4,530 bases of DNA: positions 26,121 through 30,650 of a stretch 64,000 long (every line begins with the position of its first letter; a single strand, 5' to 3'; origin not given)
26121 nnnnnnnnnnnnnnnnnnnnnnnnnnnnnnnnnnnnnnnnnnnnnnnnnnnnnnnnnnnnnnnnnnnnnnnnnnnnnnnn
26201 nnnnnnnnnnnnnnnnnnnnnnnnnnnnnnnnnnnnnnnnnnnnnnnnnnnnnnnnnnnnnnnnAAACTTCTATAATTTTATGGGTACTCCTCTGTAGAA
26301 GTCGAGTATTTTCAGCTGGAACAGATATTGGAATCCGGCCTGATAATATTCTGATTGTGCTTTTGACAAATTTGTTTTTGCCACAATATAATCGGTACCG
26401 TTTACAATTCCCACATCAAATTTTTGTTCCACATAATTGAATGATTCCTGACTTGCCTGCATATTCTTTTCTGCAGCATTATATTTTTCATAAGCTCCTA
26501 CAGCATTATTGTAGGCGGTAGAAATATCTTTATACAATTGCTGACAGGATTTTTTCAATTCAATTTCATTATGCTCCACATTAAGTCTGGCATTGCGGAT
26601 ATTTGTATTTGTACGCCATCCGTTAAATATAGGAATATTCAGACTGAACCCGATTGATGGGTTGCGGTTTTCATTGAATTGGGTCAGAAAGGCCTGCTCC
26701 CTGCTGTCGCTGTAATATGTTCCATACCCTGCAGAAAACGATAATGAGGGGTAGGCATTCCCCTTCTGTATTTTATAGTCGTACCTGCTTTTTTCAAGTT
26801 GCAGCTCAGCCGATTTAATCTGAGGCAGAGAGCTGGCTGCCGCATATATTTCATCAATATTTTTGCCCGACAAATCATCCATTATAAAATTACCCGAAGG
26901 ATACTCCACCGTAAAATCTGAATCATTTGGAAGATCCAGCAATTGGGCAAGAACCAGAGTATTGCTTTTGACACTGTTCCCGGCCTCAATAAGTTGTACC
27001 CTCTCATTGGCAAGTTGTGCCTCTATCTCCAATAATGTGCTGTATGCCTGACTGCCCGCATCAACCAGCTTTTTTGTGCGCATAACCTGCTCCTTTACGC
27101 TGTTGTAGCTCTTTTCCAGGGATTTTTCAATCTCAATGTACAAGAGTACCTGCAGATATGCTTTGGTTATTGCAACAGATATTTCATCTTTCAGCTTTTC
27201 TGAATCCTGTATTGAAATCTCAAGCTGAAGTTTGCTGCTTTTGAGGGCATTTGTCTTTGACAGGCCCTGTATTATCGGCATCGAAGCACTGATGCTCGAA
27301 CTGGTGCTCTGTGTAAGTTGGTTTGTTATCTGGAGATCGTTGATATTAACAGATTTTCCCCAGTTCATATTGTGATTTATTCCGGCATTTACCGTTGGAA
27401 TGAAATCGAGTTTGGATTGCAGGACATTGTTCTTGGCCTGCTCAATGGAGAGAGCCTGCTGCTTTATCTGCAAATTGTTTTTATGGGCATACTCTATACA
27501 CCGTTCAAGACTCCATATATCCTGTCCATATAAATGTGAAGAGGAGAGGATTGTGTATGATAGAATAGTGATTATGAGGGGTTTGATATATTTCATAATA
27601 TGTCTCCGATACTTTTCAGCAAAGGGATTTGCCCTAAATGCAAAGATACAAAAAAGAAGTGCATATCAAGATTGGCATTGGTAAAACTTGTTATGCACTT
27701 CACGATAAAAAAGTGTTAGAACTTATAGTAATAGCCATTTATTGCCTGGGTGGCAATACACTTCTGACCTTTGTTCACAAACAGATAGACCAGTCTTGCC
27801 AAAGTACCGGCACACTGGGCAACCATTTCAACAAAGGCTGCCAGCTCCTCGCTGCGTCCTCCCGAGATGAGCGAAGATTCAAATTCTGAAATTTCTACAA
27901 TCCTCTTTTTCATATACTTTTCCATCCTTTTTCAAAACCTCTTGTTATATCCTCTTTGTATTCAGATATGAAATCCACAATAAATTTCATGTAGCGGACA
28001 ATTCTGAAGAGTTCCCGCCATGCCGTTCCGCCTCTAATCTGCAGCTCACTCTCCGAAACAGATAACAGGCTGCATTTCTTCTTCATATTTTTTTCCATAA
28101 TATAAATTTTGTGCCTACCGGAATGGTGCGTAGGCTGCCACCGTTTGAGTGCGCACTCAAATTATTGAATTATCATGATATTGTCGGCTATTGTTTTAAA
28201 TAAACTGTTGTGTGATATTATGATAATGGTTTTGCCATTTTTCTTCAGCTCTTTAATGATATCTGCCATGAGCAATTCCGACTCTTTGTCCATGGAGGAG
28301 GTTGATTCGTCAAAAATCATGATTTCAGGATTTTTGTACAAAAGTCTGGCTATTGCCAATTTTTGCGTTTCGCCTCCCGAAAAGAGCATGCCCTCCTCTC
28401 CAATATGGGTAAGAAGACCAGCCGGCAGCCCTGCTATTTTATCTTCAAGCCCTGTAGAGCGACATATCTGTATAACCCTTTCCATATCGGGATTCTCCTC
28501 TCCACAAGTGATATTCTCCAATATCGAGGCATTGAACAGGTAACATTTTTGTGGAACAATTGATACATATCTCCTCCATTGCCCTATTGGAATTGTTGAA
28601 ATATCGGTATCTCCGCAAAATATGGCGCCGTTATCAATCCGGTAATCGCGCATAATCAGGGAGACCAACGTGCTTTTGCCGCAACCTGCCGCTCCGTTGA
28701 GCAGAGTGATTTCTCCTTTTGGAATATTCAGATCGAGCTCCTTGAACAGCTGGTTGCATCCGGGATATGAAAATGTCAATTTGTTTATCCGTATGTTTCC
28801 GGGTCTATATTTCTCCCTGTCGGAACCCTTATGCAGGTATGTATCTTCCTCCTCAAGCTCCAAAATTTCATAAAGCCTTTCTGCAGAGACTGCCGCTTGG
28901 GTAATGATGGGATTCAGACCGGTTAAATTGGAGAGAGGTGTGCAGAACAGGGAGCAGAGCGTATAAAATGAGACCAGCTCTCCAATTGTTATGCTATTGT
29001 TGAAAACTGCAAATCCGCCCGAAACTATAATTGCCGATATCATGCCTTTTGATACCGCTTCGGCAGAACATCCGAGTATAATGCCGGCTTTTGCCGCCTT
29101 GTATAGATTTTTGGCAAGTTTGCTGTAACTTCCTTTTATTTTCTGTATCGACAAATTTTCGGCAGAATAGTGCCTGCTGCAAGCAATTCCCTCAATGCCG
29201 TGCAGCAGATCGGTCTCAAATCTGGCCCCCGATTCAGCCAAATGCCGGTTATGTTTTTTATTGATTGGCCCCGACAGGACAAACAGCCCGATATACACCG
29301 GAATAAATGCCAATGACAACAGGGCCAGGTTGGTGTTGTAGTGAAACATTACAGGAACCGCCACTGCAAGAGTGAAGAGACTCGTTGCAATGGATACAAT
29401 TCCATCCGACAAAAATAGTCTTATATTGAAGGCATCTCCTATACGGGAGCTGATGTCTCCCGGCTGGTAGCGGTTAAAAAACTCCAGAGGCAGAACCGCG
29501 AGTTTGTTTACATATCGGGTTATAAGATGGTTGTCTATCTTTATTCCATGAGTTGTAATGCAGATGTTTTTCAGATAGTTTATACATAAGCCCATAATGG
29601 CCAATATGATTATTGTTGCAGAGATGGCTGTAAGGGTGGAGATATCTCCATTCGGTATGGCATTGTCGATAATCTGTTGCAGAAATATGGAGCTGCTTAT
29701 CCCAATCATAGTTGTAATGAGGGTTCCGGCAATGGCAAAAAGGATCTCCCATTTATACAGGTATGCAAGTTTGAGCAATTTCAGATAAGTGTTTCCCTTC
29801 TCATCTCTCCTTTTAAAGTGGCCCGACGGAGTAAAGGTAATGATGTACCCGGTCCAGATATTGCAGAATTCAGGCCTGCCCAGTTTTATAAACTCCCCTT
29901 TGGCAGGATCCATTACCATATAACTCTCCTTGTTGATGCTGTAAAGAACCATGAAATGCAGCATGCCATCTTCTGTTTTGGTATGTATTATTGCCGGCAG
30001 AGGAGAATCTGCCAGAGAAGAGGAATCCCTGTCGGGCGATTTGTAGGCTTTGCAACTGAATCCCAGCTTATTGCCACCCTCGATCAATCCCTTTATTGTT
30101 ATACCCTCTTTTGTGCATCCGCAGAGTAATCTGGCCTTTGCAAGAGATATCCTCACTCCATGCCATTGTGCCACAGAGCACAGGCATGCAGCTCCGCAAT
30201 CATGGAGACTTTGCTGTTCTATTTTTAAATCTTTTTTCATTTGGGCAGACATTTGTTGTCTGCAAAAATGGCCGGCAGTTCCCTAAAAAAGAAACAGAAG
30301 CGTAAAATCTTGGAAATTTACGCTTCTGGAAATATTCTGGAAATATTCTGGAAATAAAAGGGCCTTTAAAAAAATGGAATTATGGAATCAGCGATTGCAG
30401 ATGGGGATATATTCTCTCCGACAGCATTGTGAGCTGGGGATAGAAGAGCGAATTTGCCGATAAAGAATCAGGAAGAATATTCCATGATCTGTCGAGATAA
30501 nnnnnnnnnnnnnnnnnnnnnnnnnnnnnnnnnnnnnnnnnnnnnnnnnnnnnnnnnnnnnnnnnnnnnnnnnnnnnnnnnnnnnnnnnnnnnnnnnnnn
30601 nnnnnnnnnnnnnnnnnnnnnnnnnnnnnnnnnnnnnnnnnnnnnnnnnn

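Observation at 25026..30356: Self-contained double-glycine peptide export locus (C39-ABC exporter, two GG-leader peptides, TolC, HlyD-type adaptor)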

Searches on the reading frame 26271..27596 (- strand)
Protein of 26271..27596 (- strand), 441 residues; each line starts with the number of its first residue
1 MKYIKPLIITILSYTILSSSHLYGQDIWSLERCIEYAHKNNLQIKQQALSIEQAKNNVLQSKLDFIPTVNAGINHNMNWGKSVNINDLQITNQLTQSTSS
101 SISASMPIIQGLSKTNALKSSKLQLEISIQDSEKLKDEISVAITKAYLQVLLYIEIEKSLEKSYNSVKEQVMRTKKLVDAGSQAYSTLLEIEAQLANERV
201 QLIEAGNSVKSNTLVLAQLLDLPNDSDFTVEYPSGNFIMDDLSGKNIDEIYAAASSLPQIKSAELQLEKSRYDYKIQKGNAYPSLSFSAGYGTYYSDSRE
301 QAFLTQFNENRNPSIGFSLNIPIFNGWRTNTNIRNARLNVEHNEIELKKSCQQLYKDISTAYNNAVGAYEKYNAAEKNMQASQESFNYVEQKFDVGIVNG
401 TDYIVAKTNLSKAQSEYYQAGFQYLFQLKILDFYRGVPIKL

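Call 3: search_protein_families(library=pfam, proteins=[window:26271-27596:-], max_evalue=0.01)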
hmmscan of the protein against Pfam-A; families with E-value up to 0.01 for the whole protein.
window:26271-27596:- (441 aa): 1 family
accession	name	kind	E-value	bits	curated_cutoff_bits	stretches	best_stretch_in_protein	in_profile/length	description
PF02321.23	OEP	-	4.1e-58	196.7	22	2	250-425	5-176/187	Outer membrane efflux protein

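Call 4: search_protein_families(library=ncbifam, proteins=[window:26271-27596:-], max_evalue=0.1)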
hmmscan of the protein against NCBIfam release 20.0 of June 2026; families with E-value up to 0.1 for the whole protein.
window:26271-27596:- (441 aa): 7 families
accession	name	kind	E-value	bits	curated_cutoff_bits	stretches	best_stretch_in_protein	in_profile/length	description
TIGR01844.1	type_I_sec_TolC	subfamily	7.2e-44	150.4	225.15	1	30-426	5-388/414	TolC family outer membrane protein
TIGR01845.1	outer_NodT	subfamily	2.7e-21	75.9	210.05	1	30-420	59-442/460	efflux transporter outer membrane subunit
NF052390.1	efflux_OMP_AbuO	equivalog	1.2e-18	67.1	700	1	14-428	10-423/447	multidrug efflux outer membrane protein AbuO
NF007002.0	PRK09465.1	equivalog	3.1e-16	59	495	1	2-427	3-415/460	outer membrane channel protein TolC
NF033143.1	efflux_OM_AdeK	equivalog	2.6e-07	29.8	900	1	257-397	284-420/480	multidrug efflux RND transporter AdeIJK outer membrane channel subunit AdeK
NF007347.1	PRK09837.1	subfamily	0.00018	20.5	598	2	32-361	66-381/461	Cu(I)/Ag(I) efflux RND transporter outer membrane protein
NF033142.1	efflux_OM_AdeC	exception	0.00022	20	975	1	30-393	64-416/465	multidrug efflux RND transporter AdeABC outer membrane channel subunit AdeC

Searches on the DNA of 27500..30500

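Call 80: search_rna_families(source=window, start=27500, end=30500, threshold=evalue, max_evalue=1)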
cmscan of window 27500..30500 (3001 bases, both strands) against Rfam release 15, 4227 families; matches with E-value up to 1: 1.
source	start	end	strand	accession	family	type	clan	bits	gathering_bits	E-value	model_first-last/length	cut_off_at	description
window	29925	30006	-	RF01189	sn1502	Gene; snRNA; snoRNA; CD-box;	-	20.7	60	0.53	1-87/87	no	Small nucleolar RNA sn1502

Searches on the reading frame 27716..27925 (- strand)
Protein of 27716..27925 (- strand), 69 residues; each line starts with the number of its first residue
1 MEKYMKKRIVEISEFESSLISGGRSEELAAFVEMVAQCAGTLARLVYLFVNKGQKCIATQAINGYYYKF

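Call 3: search_protein_families(library=pfam, proteins=[window:27716-27925:-], max_evalue=0.01)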
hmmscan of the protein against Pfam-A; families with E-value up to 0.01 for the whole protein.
window:27716-27925:- (69 aa): 0 families

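Call 4: search_protein_families(library=ncbifam, proteins=[window:27716-27925:-], max_evalue=0.1)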
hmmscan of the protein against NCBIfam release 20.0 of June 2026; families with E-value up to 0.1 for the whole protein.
window:27716-27925:- (69 aa): 0 families

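Call 7: find_homologous_proteins(query=window:27716-27925:-, max_evalue=0.01)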
Query window:27716-27925:- (69 aa): 2 proteins with E <= 0.01 among 3 candidates.
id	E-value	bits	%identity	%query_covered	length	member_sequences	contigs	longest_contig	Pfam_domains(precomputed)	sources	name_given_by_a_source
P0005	2.6e-35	136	96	100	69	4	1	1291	-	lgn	-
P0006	6.5e-28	113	81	100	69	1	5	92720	-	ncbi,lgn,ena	-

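Call 12: find_encoding_contigs(protein=P0006, flank=10000, max_places=5)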
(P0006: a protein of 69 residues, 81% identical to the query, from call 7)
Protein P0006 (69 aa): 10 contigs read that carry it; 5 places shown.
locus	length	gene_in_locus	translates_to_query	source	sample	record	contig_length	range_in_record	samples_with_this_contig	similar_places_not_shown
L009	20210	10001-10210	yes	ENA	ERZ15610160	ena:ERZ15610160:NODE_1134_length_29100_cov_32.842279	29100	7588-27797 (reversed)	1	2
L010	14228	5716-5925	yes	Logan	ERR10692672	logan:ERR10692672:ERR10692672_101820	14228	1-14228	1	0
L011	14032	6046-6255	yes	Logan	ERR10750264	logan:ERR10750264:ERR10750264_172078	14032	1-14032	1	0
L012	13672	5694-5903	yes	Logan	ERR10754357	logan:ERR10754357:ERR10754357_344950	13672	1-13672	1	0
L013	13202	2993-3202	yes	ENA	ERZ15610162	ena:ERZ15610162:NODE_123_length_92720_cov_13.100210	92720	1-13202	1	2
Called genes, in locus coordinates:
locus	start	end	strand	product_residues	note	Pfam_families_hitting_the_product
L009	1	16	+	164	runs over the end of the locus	PF04542:Sigma70_r2, PF22029:PhyR_sigma2, PF07638:Sigma70_ECF (weak), PF08281:Sigma70_r4_2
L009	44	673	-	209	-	PF01252:Peptidase_A8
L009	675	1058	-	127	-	PF01258:zf-dskA_traR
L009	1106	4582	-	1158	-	PF00133:tRNA-synt_1, PF09334:tRNA-synt_1g (faint), PF08264:Anticodon_1, PF19302:DUF5915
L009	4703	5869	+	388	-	PF01979:Amidohydro_1, PF07969:Amidohydro_3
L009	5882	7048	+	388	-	PF01979:Amidohydro_1, PF07969:Amidohydro_3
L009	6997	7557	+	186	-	PF02674:Colicin_V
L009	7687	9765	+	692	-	PF03412:Peptidase_C39, PF00664:ABC_membrane, PF00005:ABC_tran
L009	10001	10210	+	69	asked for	-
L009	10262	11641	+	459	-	PF02321:OEP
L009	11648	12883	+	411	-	PF25919:BSH_CusB (faint), PF00364:Biotin_lipoyl (faint), PF25917:BSH_RND, PF25973:BSH_CzcB (weak), PF25984:BSH_YknX (weak), PF25876:HH_MFP_RND (weak), PF25885:HH_EMRA (faint), PF25990:Beta-barrel_YknX (weak), +1 more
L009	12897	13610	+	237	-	PF00814:TsaD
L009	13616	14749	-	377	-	PF00578:AhpC-TSA, PF08534:Redoxin, PF13098:Thioredoxin_2 (weak), PF13905:Thioredoxin_8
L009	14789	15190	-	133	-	PF11969:DcpS_C, PF01230:HIT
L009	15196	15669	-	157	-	PF03449:GreA_GreB_N, PF01272:GreA_GreB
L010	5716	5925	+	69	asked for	-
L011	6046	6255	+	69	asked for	-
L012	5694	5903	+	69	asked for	-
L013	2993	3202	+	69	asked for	-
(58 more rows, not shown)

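Call 26: find_homologous_proteins(query=A2, max_evalue=0.1)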
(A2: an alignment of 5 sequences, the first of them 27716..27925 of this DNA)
Query A2 (5 sequences) (69 aa, profile of the alignment): 5 proteins with E <= 0.1 among 41 candidates.
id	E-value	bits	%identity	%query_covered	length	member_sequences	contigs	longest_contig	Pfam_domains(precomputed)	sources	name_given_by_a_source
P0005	5.7e-36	140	96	100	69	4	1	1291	-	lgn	-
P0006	2.2e-34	135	81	100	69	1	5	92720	-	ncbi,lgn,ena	-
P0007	2.6e-32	128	44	99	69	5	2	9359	-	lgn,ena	-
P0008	3.9e-28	115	44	99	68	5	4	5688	-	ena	-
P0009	1.6e-16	78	37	59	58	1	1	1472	-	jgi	jgi:hypothetical protein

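Call 28: find_encoding_contigs(protein=P0007, flank=10000, max_places=3)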
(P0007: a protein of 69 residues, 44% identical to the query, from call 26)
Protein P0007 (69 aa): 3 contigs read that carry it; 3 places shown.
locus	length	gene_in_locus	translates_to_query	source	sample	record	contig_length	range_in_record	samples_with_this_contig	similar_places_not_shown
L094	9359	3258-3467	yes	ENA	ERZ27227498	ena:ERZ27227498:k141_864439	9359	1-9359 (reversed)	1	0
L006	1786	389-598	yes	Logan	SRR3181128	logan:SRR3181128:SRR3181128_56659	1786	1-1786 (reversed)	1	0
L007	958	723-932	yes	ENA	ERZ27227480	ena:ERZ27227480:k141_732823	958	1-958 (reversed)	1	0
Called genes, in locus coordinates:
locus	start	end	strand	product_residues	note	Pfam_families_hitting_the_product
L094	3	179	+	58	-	?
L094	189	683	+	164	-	PF02674:Colicin_V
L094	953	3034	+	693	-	PF03412:Peptidase_C39, PF00664:ABC_membrane, PF00005:ABC_tran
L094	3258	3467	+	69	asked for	-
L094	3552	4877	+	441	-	PF02321:OEP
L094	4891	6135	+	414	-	PF25919:BSH_CusB (faint), PF00364:Biotin_lipoyl (faint), PF25917:BSH_RND, PF25973:BSH_CzcB (faint), PF25984:BSH_YknX (weak), PF25990:Beta-barrel_YknX (weak), PF26002:Beta-barrel_AprE (weak)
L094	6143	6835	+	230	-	PF00814:TsaD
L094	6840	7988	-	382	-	PF13098:Thioredoxin_2 (faint), PF00578:AhpC-TSA, PF08534:Redoxin, PF13905:Thioredoxin_8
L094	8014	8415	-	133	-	PF11969:DcpS_C, PF01230:HIT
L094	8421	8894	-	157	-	PF03449:GreA_GreB_N, PF01272:GreA_GreB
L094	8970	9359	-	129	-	?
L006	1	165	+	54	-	?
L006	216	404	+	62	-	-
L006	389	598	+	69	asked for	-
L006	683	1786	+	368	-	?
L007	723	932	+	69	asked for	-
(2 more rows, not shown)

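Call 29: find_encoding_contigs(protein=P0009, flank=10000, max_places=3)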
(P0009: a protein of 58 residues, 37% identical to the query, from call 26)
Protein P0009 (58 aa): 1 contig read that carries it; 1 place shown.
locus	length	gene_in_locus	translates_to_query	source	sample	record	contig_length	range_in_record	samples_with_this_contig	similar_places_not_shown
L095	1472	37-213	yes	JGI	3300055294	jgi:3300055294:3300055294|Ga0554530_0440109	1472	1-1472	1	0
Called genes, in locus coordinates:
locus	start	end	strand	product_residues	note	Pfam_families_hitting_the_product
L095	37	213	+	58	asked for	-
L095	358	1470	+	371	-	?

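Call 72: predict_structure(alignment_id=A5)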
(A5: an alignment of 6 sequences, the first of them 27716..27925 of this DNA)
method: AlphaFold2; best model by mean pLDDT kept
length: 69 residues; sequences in the alignment: 6
mean_pLDDT: 66.5   pTM: 0.35
mean pLDDT of the five models: 66.5, 59.4, 59.4, 57.9, 57.7
residues with pLDDT >= 90: 8; 70-90: 17; 50-70: 36; < 50: 8
segments of 3 or more residues with pLDDT < 50: 1-4, 66-69
pLDDT, mean of each block of 10 residues (from residue 1): 50 59 69 90 84 60 51
secondary structure, 60 per line:
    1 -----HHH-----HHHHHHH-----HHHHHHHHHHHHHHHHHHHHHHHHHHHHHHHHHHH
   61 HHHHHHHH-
elements in order: H14-20 H26-68
